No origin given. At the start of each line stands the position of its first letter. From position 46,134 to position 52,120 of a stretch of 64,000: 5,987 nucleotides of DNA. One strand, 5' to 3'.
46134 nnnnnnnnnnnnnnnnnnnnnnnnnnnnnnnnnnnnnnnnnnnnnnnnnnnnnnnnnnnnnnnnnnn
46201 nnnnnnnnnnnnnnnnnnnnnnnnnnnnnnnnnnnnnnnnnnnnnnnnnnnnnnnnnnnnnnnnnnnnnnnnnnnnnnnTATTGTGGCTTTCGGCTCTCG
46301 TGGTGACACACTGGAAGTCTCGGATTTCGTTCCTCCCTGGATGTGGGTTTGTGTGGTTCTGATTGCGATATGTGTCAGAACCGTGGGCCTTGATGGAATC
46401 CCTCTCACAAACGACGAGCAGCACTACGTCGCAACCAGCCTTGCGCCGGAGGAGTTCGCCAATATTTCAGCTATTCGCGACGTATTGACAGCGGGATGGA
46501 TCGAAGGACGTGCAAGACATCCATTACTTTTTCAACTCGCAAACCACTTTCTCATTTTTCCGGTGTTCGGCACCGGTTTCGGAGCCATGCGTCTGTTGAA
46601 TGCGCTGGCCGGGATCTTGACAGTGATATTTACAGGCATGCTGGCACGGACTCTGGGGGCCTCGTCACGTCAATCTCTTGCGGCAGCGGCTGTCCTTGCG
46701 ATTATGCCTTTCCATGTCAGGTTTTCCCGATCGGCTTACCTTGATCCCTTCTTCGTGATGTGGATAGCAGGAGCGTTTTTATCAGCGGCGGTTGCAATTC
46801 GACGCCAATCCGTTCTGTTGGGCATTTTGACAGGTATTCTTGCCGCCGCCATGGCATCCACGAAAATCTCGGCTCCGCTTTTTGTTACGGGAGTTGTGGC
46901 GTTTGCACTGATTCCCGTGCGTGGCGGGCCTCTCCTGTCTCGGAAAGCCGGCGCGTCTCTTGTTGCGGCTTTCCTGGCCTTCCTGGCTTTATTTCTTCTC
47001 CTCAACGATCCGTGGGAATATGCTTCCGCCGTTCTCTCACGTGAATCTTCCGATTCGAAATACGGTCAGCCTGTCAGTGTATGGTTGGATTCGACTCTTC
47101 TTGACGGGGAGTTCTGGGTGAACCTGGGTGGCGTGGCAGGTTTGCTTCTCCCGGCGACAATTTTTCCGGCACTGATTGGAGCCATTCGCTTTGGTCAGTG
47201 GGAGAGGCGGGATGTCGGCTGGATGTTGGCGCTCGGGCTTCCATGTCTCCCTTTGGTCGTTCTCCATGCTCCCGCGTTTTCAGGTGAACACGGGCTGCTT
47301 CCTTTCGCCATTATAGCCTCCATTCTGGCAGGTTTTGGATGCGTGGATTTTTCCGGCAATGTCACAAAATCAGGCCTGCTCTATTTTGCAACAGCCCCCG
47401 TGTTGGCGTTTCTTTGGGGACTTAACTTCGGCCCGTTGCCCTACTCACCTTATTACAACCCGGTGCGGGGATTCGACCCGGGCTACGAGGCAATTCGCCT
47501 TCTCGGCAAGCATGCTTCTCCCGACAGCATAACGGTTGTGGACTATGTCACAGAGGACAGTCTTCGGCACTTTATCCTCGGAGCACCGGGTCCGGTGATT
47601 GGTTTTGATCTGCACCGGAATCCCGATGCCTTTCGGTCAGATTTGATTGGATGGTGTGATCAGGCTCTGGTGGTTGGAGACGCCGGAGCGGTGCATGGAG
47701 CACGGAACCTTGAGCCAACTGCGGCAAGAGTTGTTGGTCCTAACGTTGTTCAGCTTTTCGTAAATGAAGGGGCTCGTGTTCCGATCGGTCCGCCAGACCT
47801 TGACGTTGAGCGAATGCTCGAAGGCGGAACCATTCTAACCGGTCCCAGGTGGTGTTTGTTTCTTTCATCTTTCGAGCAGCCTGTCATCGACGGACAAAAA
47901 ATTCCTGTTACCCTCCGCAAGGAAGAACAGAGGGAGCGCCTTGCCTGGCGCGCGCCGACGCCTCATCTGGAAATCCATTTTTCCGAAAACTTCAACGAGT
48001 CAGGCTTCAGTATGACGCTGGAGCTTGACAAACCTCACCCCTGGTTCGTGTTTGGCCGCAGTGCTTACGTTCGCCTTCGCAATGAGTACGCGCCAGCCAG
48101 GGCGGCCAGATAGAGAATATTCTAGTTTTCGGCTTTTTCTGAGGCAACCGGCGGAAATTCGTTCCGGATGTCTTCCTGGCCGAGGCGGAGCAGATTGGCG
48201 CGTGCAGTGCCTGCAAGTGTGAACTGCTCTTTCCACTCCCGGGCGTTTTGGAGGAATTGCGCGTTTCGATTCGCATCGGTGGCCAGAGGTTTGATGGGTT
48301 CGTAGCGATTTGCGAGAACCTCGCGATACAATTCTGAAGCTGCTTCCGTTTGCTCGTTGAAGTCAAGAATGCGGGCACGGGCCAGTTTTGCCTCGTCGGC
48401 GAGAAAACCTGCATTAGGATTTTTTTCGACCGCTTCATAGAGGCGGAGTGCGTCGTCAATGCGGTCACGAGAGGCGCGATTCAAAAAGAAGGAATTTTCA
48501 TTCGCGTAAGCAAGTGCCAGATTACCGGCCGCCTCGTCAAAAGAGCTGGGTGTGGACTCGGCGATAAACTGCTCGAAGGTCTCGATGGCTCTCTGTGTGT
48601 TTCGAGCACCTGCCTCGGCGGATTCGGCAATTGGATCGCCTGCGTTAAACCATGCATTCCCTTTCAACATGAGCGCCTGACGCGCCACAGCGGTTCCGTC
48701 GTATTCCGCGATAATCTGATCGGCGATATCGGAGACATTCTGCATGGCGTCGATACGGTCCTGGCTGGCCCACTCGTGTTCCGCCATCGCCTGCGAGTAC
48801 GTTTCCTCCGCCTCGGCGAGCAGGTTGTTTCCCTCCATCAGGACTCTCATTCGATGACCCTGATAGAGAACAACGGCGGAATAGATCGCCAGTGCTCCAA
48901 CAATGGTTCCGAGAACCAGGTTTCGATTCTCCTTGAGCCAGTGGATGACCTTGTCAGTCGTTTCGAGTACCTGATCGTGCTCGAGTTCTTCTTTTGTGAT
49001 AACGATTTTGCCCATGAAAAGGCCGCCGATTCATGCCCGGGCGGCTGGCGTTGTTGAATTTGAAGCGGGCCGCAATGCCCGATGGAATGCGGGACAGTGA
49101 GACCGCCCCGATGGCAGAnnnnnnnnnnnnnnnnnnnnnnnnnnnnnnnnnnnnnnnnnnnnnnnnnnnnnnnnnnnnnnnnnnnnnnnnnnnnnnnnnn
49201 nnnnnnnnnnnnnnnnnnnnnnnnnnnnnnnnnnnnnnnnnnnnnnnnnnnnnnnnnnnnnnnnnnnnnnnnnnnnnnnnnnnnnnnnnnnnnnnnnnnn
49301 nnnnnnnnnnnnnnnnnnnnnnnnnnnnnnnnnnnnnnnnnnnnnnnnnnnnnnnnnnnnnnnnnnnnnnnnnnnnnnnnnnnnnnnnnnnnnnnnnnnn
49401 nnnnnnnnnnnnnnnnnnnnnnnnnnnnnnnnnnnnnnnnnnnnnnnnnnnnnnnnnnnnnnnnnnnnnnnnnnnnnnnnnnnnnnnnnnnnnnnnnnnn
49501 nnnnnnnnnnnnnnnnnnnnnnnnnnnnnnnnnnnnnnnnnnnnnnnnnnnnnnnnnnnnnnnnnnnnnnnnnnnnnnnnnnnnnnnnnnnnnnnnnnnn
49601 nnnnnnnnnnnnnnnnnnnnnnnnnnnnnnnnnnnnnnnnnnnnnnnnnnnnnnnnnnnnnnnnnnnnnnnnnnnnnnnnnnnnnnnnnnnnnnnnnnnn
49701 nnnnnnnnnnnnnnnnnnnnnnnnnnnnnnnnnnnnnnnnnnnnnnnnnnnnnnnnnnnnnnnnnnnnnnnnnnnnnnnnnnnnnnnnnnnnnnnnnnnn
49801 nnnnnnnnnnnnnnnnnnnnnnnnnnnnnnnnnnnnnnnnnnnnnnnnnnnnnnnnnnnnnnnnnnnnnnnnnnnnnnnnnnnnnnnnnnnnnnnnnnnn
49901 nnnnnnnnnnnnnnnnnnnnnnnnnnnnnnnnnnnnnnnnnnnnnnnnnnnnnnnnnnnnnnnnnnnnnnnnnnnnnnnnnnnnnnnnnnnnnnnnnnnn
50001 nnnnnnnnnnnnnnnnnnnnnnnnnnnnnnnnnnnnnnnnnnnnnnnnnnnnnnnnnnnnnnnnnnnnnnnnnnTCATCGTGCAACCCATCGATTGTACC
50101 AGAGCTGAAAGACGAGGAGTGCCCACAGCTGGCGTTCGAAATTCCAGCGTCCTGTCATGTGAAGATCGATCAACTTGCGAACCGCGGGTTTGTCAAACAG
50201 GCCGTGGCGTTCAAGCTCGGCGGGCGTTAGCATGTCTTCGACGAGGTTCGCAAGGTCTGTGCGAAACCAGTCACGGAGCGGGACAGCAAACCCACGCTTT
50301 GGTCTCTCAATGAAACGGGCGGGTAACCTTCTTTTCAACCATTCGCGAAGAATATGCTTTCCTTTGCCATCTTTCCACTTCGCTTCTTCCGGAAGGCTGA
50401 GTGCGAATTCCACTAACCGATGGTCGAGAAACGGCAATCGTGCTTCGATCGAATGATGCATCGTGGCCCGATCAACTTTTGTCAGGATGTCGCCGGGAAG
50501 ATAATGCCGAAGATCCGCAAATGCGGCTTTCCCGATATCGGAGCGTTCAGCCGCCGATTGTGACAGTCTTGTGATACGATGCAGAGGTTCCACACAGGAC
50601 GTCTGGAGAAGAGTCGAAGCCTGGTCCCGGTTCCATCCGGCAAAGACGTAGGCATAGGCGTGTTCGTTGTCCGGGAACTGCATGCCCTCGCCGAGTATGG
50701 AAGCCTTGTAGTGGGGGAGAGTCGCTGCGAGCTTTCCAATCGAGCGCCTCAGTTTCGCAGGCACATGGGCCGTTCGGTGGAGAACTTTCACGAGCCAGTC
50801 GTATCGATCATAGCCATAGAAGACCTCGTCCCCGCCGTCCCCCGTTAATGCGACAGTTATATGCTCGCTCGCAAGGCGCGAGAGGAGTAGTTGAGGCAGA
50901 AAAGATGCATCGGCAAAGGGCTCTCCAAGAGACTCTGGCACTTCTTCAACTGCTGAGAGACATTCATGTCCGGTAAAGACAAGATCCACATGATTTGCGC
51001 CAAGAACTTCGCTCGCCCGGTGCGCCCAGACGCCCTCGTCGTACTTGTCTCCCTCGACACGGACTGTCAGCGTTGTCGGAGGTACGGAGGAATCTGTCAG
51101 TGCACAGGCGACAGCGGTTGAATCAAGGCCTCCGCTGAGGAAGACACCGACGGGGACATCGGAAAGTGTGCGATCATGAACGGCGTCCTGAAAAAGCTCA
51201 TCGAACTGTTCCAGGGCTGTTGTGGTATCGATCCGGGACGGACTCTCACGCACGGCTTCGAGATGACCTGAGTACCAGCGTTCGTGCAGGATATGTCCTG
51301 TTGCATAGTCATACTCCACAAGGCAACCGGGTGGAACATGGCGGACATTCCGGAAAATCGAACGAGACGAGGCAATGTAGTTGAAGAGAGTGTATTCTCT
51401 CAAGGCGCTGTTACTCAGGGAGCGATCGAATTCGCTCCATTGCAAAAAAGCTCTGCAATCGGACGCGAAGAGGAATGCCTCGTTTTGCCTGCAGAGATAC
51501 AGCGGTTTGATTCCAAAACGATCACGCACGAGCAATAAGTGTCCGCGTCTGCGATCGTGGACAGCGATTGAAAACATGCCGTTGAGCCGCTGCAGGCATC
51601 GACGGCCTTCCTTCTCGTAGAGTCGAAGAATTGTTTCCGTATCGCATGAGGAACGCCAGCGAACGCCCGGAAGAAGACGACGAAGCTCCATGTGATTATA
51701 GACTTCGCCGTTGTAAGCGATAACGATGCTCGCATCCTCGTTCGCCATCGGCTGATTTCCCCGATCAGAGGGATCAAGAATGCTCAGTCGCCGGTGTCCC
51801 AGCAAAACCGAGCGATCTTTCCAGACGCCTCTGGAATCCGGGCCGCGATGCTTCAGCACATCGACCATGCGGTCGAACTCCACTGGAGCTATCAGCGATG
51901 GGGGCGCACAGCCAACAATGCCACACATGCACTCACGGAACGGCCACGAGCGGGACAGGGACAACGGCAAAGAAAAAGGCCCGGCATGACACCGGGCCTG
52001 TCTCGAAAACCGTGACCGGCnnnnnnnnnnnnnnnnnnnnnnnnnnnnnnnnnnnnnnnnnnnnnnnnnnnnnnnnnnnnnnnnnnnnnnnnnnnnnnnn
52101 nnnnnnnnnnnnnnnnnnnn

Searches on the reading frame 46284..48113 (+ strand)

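Call 79: search_protein_families(library=pfam, proteins=[window:46284-48113:+], max_evalue=0.00001)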
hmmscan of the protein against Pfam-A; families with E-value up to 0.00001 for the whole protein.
window:46284-48113:+ (609 aa): 2 families
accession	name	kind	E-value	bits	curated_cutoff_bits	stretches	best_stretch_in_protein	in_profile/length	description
PF02366.24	PMT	-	6.3e-10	39.5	22.7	1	101-209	84-197/245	Dolichyl-phosphate-mannose-protein mannosyltransferase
PF13231.12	PMT_2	-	4.3e-08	34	26.1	1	90-233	12-154/160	Dolichyl-phosphate-mannose-protein mannosyltransferase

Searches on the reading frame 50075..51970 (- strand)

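Call 79: search_protein_families(library=pfam, proteins=[window:50075-51970:-], max_evalue=0.00001)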
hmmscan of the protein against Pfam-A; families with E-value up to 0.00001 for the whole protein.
window:50075-51970:- (631 aa): 3 families
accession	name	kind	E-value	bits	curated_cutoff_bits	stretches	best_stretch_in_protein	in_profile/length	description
PF00733.27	Asn_synthase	-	1.1e-94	318.5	21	1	256-625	2-353/354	Asparagine synthase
PF13522.11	GATase_6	-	2e-41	141.5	27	1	44-171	1-130/130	Glutamine amidotransferase domain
PF13537.11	GATase_7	-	3.3e-40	137.4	25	1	59-176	1-122/123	Glutamine amidotransferase domain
